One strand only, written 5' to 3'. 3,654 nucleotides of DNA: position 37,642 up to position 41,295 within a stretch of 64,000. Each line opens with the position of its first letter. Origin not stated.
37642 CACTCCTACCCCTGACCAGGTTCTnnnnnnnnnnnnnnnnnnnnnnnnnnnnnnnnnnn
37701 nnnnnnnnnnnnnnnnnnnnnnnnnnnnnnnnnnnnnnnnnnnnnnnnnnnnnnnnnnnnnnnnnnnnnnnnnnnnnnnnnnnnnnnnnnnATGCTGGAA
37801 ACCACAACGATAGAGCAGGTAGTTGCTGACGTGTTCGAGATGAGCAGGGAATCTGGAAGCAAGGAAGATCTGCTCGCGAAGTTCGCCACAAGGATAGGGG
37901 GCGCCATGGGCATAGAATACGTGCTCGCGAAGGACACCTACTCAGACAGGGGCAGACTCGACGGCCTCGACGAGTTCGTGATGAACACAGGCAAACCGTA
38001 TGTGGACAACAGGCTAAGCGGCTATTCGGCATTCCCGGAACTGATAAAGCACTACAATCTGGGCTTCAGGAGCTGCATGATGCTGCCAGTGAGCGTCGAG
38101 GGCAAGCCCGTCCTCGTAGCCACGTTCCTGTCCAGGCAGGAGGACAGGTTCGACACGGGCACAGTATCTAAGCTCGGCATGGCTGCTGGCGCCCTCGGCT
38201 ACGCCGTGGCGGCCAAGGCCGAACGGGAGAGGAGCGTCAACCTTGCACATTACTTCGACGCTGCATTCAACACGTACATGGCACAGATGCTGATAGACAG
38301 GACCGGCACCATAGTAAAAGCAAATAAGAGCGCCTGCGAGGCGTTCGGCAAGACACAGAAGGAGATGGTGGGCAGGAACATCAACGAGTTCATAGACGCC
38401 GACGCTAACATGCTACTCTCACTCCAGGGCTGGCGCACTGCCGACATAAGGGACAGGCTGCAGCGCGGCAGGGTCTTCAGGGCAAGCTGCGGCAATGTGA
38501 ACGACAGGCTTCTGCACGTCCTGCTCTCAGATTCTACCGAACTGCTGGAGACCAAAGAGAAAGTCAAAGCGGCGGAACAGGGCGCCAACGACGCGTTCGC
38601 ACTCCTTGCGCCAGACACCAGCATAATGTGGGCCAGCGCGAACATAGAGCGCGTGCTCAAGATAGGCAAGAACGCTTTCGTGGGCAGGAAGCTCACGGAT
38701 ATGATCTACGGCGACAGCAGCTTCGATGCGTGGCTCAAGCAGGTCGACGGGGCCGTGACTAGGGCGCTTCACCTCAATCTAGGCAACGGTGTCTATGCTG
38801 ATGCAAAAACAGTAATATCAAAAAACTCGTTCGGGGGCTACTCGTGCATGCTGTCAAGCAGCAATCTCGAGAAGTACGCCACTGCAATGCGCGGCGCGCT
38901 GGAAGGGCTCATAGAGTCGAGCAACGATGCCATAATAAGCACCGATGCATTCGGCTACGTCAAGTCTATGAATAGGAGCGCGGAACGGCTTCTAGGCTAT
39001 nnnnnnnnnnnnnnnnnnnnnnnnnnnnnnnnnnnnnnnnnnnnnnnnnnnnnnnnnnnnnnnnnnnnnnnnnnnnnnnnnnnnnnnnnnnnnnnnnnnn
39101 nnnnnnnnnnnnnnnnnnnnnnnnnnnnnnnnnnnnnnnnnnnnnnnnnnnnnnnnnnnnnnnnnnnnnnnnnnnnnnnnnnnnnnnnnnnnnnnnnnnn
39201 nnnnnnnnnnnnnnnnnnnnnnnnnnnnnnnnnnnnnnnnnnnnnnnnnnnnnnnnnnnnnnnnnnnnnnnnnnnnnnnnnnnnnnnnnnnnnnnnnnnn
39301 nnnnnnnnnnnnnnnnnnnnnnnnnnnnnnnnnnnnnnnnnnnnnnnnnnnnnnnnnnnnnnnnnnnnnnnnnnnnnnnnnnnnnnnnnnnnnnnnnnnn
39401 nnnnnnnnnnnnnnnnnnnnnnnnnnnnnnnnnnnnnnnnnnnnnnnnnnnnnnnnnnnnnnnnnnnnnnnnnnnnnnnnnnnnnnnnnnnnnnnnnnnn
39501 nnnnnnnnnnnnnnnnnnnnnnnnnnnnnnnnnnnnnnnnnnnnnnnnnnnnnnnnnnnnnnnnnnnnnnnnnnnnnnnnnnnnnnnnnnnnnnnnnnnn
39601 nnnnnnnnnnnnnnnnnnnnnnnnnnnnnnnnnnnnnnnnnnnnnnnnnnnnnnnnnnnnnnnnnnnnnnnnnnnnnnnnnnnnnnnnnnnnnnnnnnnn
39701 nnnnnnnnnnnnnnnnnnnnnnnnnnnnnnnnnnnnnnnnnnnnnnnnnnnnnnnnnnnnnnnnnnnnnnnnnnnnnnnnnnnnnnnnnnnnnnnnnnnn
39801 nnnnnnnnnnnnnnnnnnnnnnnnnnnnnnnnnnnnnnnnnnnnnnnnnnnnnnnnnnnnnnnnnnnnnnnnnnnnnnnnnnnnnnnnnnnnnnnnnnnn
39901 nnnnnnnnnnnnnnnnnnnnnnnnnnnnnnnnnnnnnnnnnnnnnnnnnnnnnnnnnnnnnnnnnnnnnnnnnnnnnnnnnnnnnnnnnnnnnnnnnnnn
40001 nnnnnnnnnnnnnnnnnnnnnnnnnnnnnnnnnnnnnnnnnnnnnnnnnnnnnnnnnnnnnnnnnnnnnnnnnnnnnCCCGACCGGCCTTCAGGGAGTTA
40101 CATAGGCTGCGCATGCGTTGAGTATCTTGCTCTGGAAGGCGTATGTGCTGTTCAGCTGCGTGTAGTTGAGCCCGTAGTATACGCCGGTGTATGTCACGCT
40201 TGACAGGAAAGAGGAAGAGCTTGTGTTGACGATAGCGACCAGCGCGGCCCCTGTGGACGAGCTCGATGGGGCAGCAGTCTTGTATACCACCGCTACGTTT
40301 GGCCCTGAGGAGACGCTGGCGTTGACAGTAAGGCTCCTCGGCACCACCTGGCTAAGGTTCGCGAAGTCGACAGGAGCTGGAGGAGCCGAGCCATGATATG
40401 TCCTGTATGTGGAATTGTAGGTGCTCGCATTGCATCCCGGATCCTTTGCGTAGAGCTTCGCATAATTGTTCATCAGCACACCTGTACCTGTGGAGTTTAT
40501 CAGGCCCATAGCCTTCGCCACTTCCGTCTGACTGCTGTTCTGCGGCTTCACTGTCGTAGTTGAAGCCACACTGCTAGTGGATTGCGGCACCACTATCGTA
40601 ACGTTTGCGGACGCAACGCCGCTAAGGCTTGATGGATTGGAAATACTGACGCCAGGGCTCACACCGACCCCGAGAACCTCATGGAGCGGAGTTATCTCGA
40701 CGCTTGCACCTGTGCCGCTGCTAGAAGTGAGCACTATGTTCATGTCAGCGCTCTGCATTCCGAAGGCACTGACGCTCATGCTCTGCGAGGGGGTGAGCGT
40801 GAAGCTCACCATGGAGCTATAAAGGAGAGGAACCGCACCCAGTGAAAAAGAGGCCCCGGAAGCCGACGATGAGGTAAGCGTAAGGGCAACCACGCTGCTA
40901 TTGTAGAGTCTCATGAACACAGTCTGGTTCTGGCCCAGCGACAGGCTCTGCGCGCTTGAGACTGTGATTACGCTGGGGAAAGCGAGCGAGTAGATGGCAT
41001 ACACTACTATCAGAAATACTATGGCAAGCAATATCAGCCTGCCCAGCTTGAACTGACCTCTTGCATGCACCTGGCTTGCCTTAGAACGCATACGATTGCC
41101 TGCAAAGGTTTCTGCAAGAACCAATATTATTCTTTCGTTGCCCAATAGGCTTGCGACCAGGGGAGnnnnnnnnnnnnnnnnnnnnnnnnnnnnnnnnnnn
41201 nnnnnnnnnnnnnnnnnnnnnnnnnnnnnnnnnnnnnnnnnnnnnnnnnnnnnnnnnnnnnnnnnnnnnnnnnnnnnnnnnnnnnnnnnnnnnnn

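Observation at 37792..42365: Archaeal two-component pair whose response regulator carries a degenerate GGDEF-like output domain (NGDDF)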

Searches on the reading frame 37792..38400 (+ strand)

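Call 55: search_protein_families(library=pfam, proteins=[window:37792-38400:+], max_evalue=1)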
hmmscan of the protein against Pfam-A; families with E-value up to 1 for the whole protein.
window:37792-38400:+ (203 aa): 6 families
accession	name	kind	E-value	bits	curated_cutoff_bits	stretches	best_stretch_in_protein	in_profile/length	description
PF00989.32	PAS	-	3.8e-06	27.3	22.6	1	167-201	16-50/113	PAS fold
PF13426.13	PAS_9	-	1.4e-05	25.8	27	1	167-201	6-40/103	PAS domain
PF08448.16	PAS_4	-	0.0023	18.6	23.1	1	167-200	10-43/110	PAS fold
PF13188.13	PAS_8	-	0.003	17.8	21.8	1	163-197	12-47/65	PAS domain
PF24820.1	Diguanyl_cycl_sensor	-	0.0076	16.6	28.1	1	164-201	8-45/109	Diguanylate cyclase-like sensor domain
PF13185.12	GAF_2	-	0.021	15.5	28.6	1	64-138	61-134/136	GAF domain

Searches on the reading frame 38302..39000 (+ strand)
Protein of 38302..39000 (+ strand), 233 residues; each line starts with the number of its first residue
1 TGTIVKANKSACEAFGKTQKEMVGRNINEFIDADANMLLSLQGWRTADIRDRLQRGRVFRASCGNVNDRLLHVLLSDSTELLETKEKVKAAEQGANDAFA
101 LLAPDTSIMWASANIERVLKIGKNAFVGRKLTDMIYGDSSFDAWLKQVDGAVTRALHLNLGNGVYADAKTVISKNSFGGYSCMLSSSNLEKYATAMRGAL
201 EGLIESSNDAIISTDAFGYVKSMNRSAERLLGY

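Call 55: search_protein_families(library=pfam, proteins=[window:38302-39000:+], max_evalue=1)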
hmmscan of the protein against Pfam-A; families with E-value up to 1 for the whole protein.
window:38302-39000:+ (233 aa): 6 families
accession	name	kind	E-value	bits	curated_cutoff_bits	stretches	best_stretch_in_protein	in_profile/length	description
PF00989.32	PAS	-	1.9e-14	54.1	22.6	2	2-59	21-87/113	PAS fold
PF13426.13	PAS_9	-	3.2e-11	43.9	27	2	2-37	11-47/103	PAS domain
PF08448.16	PAS_4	-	2.7e-07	31.2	23.1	1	2-34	15-47/110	PAS fold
PF13188.13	PAS_8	-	7.9e-07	29.2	21.8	2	200-233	3-36/65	PAS domain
PF24820.1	Diguanyl_cycl_sensor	-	0.00072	19.9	28.1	0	2-33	16-47/109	Diguanylate cyclase-like sensor domain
PF08446.17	PAS_2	-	0.059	14.6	21.4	0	100-136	20-56/107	PAS fold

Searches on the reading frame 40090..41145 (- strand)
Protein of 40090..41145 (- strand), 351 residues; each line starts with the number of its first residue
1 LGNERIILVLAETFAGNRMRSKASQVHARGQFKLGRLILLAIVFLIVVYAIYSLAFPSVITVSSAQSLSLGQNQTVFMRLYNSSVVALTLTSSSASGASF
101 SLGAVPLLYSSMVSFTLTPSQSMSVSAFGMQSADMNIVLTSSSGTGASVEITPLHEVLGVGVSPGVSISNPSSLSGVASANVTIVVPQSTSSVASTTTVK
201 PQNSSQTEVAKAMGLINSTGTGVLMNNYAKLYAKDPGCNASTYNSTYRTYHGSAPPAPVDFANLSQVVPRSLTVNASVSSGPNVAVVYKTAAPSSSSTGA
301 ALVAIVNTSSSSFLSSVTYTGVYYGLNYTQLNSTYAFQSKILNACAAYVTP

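Call 3: search_protein_families(library=pfam, proteins=[window:40090-41145:-], max_evalue=1)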
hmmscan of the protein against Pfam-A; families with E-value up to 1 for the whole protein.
window:40090-41145:- (351 aa): 0 families

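Call 4: search_protein_families(library=ncbifam, proteins=[window:40090-41145:-], max_evalue=1)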
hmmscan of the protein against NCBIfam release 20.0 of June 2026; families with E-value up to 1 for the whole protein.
window:40090-41145:- (351 aa): 0 families

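Call 67: search_solved_structures(query=A6, max_evalue=1)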
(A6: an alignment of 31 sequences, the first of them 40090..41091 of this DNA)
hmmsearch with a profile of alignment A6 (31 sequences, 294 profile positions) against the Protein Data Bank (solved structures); distinct sequences matched with E-value up to 1: 1.
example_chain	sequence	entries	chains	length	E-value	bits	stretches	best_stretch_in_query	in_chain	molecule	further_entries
3rbg_A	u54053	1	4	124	0.2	13.9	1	7-70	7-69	Cytotoxic and regulatory T-cell molecule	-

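Call 68: search_protein_families(library=pfam, alignment_id=A6, max_evalue=0.01)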
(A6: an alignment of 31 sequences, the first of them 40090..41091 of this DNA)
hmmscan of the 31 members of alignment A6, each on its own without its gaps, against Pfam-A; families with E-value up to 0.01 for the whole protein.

A. member 1, window:40090-41091:- (333 aa): 0 families

B. families by the number of members that match (of 31 scanned): 2 families
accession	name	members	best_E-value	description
PF08505.15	MMR1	1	0.0016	Mitochondrial Myo2 receptor-related protein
PF14016.12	DUF4232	1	0.0029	Domain of unknown function (DUF4232)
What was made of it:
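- Tried and rejected: Pfam and NCBIfam on the window protein, and Pfam plus a PDB profile search on 31 orthologues, gave nothing (calls 3, 4, 67, 68).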
